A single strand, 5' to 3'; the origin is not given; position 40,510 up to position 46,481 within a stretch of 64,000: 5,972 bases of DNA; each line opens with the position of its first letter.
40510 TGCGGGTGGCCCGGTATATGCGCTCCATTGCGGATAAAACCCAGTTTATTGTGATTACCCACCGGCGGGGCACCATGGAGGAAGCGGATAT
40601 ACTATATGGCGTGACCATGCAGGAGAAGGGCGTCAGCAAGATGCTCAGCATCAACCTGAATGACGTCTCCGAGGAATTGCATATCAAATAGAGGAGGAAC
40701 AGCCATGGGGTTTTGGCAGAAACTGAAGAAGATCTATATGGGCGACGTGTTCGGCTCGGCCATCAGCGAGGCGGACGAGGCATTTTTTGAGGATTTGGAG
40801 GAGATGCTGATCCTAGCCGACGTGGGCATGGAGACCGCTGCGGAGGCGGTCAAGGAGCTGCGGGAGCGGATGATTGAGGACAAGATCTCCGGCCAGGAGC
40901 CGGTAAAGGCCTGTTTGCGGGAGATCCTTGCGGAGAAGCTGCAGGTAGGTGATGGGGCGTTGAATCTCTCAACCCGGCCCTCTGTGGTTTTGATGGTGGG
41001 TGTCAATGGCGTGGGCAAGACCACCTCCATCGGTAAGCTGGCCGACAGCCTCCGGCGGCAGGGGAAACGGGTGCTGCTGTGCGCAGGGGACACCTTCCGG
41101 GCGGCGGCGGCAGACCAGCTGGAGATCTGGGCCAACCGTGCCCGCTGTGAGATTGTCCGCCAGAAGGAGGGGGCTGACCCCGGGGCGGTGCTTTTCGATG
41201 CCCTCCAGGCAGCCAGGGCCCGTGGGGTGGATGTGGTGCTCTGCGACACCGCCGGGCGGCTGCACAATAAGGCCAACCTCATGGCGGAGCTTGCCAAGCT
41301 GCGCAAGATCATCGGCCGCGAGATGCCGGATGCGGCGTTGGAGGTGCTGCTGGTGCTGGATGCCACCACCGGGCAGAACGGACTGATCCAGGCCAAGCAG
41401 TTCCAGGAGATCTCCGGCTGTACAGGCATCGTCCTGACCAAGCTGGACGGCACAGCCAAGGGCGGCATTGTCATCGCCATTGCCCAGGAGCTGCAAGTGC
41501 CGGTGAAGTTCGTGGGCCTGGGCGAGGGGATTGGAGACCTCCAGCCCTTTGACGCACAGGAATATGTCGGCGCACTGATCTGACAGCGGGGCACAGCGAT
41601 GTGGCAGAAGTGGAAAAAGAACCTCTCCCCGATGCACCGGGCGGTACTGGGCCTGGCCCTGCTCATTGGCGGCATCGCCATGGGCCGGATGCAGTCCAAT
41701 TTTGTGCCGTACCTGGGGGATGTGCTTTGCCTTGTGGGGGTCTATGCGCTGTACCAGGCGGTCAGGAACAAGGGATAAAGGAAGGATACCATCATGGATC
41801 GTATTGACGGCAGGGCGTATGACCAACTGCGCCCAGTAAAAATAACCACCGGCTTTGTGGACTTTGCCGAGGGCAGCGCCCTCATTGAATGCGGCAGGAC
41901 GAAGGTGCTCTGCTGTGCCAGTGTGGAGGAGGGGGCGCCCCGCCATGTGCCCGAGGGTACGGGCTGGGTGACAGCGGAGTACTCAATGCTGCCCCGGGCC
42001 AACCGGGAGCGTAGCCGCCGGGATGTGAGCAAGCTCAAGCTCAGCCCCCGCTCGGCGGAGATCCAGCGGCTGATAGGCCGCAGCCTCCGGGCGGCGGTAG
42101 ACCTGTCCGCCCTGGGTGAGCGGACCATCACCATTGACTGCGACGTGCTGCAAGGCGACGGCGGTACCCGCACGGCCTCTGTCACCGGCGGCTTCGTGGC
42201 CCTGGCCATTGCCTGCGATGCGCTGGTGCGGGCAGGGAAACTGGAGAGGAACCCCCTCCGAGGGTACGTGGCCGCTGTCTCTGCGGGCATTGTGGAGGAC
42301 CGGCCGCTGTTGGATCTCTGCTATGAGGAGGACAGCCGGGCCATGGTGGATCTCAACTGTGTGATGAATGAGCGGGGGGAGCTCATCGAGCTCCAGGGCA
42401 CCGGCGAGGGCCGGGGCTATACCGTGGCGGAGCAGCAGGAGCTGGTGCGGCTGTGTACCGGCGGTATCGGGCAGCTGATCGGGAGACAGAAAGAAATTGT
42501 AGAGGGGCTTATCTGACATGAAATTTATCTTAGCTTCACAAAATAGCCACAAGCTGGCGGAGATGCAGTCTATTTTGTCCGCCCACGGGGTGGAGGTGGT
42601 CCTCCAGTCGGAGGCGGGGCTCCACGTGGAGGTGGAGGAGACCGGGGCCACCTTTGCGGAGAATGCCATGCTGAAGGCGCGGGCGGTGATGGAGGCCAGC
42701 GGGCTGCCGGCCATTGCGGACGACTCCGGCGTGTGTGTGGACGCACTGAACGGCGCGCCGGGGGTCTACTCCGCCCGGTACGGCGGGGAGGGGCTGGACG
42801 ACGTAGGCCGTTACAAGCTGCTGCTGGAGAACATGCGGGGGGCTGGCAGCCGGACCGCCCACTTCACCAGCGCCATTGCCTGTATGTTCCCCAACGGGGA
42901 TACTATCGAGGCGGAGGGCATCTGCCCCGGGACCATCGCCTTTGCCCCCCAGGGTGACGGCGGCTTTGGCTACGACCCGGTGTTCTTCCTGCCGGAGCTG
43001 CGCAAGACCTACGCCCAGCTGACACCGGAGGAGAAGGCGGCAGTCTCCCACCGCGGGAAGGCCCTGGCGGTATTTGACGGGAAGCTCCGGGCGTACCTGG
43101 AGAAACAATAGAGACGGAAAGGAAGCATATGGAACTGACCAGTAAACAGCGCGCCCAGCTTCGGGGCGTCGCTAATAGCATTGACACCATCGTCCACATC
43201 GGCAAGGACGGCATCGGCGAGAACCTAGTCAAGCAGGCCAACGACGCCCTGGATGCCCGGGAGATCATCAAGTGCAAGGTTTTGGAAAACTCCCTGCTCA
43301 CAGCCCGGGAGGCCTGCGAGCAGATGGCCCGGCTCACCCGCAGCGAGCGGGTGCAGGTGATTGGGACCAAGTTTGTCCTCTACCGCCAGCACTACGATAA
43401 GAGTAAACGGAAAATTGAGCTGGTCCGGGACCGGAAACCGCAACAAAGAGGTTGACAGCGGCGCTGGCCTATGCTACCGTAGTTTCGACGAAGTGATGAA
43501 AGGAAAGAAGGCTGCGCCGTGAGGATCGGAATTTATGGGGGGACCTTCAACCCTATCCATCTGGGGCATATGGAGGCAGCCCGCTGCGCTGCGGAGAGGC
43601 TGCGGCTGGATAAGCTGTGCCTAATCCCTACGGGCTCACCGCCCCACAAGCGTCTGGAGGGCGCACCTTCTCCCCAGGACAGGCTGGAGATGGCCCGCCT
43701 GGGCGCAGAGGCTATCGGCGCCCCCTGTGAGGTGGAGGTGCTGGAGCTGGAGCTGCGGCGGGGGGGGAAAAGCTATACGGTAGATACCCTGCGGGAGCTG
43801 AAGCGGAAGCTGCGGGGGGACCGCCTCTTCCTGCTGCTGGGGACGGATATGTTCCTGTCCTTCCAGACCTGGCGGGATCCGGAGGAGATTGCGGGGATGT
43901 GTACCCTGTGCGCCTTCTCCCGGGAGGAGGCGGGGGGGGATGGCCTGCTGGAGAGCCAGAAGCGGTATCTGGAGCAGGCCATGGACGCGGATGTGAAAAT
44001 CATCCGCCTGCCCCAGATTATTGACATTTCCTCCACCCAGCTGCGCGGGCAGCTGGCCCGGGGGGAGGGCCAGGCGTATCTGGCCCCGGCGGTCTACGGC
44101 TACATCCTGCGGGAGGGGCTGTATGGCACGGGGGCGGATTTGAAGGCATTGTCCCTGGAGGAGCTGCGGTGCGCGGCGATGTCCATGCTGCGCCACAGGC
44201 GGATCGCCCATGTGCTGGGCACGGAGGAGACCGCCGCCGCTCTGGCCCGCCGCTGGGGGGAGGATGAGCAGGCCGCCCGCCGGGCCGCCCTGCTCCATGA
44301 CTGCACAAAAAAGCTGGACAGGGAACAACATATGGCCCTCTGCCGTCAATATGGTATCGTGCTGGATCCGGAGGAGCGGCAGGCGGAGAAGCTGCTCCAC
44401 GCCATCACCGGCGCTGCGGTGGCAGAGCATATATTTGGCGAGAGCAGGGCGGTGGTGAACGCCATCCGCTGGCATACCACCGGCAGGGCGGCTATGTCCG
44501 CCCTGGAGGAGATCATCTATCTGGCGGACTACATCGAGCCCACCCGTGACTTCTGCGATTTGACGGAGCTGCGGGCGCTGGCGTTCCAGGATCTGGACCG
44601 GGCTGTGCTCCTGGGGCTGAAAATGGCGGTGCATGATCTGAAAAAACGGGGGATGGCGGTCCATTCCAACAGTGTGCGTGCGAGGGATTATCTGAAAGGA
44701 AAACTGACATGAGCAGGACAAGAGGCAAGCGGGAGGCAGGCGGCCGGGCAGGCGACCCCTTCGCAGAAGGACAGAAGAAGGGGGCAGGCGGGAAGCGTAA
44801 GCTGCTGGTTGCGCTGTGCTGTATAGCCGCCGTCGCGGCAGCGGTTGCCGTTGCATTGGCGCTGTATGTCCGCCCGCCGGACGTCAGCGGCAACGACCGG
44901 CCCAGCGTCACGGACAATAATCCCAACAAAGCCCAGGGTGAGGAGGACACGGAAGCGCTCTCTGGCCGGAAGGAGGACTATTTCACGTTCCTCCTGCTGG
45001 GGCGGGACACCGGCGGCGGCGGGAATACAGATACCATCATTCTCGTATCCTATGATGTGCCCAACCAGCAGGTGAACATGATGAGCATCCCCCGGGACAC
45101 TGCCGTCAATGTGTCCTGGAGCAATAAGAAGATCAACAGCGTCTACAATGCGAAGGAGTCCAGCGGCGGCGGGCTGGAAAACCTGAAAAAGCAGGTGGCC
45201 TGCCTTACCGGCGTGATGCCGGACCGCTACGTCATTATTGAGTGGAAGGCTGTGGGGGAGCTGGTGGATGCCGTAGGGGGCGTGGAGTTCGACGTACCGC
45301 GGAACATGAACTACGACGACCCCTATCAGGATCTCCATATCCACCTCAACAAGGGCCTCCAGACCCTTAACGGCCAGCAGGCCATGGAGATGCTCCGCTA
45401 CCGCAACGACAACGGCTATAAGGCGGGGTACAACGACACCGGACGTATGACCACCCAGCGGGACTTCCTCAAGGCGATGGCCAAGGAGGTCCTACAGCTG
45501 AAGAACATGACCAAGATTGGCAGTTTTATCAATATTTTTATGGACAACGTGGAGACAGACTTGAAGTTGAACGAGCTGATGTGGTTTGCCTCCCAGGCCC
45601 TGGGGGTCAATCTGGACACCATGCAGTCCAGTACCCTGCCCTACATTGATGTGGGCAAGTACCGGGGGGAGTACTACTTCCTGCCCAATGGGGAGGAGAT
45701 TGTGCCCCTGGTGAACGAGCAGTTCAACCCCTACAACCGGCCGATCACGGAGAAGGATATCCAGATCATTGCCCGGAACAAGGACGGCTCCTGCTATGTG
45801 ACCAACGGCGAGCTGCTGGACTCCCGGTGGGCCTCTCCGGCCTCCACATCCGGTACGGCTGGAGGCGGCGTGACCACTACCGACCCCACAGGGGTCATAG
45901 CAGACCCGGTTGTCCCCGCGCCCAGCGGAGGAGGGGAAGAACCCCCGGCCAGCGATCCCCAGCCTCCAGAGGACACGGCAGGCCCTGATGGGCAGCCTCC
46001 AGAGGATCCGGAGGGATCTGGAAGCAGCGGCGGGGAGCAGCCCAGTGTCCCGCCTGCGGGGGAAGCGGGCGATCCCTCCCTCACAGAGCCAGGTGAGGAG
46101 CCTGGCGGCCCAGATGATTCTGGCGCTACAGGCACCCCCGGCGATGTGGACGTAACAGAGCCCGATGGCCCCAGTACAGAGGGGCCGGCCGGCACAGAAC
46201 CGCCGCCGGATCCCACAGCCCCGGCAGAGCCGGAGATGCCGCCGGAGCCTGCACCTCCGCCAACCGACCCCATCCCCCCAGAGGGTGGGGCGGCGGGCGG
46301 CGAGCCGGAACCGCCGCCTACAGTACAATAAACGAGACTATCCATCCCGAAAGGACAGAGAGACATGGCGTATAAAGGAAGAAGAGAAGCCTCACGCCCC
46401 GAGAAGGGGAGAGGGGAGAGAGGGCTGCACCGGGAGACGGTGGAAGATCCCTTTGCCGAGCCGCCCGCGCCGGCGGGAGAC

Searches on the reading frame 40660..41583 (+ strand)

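Call 52: search_protein_families(library=pfam, proteins=[window:40660-41583:+], max_evalue=0.05)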
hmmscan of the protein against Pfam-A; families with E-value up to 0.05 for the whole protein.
window:40660-41583:+ (307 aa): 28 families (the best 25 are shown)
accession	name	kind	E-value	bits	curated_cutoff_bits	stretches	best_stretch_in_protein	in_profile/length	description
PF00448.28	SRP54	-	1.6e-74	250.3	22.7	1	107-306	1-194/196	SRP54-type protein, GTPase domain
PF02881.24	SRP54_N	-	3.8e-10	40.3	22.4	1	37-90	17-75/75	SRP54-type protein, helical bundle domain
PF13604.12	AAA_30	-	1.2e-05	25.5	27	1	106-155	17-63/191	AAA domain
PF13191.12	AAA_16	-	1.3e-05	26.2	32.6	1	105-234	22-139/167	AAA ATPase domain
PF06414.18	Zeta_toxin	-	4.8e-05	23.3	22.3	1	105-209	14-115/199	Zeta toxin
PF13401.12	AAA_22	-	5.9e-05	23.8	27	1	107-231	5-120/130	AAA domain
PF01656.29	CbiA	-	0.0001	22.7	25.4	1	117-284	9-105/125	CobQ/CobB/MinD/ParA nucleotide binding domain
PF13614.12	AAA_31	-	0.0001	22.7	27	1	117-147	12-42/177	AAA domain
PF13207.12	AAA_17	-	0.00013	22.7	27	1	113-208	1-89/136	AAA domain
PF07015.17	VirC1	-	0.00028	20.8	24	1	117-201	12-95/231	VirC1 protein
PF03308.22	MeaB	-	0.00029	20.4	23.1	1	102-144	28-70/273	Methylmalonyl Co-A mutase-associated GTPase MeaB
PF02492.25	cobW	-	0.00041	20.4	20.7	1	109-267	2-158/180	CobW/HypB/UreG, nucleotide-binding domain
PF13671.12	AAA_33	-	0.0008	20.2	27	1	109-213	1-93/143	AAA domain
PF02223.23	Thymidylate_kin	-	0.0023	18.1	27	0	114-140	3-29/185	Thymidylate kinase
PF01583.26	APS_kinase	-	0.0025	18.3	21.1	1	107-156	2-51/152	Adenylylsulphate kinase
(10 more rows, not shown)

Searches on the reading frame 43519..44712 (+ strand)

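Call 52: search_protein_families(library=pfam, proteins=[window:43519-44712:+], max_evalue=0.05)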
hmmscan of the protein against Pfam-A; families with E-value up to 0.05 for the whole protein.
window:43519-44712:+ (397 aa): 3 families
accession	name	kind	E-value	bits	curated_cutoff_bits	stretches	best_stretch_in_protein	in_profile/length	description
PF01467.32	CTP_transf_like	-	6.1e-19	69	21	1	5-176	1-131/133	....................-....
PF01966.28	HD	-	8.9e-14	52.2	22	1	228-340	1-114/116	HD domain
PF13224.11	DUF4032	-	0.032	14.5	23.8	0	273-363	63-149/163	Domain of unknown function (DUF4032)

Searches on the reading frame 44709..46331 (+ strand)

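Call 52: search_protein_families(library=pfam, proteins=[window:44709-46331:+], max_evalue=0.05)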
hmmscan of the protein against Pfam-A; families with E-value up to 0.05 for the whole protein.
window:44709-46331:+ (540 aa): 2 families
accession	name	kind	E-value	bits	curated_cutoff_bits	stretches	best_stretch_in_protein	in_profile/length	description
PF03816.19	LytR_cpsA_psr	-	1.3e-35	123.2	24.6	1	106-261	1-148/150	LytR_cpsA_psr family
PF06515.16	BDV_P10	-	0.00051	20.5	25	1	355-412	13-70/87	Borna disease virus P10 protein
